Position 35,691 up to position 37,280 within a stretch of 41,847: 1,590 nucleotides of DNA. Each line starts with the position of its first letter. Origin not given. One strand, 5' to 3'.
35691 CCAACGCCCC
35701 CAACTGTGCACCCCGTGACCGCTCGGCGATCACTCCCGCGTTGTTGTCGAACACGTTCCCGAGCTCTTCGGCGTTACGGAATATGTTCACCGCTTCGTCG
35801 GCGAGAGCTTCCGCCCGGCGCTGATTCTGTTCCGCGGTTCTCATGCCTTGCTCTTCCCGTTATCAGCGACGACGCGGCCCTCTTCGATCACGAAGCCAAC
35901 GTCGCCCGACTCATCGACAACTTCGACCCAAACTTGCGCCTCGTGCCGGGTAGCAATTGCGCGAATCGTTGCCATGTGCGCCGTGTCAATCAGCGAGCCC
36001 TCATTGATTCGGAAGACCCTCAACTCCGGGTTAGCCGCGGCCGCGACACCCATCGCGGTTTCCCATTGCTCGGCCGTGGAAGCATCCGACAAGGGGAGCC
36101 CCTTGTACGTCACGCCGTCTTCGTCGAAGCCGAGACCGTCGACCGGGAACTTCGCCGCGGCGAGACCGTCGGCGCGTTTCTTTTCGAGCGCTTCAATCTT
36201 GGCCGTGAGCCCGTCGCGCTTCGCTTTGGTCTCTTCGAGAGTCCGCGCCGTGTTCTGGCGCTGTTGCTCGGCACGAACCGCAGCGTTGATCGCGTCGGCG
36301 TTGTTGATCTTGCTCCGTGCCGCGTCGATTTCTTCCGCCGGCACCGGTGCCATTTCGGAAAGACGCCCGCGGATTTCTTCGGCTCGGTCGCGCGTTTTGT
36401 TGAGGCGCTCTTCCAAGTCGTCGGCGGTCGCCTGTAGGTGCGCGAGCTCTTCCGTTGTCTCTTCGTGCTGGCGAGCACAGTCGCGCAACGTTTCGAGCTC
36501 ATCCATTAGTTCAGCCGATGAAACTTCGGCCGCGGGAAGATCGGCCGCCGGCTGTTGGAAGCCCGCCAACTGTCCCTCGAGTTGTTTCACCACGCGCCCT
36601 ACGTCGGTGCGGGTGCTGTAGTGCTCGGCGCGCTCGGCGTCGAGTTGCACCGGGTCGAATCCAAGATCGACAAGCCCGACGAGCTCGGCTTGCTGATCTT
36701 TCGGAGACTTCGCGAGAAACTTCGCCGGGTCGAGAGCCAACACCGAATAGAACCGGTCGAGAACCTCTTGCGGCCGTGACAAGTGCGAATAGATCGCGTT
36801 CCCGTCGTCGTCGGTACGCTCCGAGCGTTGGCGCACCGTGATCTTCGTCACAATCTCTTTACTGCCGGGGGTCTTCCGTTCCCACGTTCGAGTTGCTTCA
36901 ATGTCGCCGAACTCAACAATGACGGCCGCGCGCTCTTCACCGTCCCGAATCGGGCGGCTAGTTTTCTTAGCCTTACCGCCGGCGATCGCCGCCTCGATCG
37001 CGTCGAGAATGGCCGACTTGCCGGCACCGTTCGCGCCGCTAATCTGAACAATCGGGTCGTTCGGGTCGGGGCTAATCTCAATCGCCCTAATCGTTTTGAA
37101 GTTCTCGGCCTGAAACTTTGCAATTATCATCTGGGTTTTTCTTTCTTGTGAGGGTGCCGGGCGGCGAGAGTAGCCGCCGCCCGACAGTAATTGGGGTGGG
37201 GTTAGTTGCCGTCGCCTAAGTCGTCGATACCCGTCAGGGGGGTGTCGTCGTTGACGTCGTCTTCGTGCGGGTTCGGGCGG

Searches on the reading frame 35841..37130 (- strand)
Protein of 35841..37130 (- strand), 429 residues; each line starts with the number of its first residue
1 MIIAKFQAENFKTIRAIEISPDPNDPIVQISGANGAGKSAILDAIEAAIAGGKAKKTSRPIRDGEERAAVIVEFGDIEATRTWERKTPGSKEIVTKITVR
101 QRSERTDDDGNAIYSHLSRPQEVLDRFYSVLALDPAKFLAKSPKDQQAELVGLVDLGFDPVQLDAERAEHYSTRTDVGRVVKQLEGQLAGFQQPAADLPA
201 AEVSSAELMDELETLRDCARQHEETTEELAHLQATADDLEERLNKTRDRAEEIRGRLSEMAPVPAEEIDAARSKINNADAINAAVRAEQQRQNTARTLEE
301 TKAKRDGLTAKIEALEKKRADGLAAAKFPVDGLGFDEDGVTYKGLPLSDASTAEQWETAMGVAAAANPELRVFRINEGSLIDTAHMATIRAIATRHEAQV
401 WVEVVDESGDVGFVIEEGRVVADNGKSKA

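Call 11: search_protein_families(library=phrogs, proteins=[window:35841-37130:-], max_evalue=0.00001)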
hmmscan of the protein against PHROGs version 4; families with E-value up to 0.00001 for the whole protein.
window:35841-37130:- (429 aa): 3 families
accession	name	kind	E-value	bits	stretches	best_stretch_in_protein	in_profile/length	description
phrog_1499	-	unknown function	5.1e-77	260.9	1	1-422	3-425/427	-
phrog_77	-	DNA, RNA and nucleotide metabolism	2.4e-14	53.8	1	1-53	296-348/967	SbcC-like subunit of palindrome specific endonuclease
phrog_4747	-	unknown function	3.6e-11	43.8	1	1-275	1-269/610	-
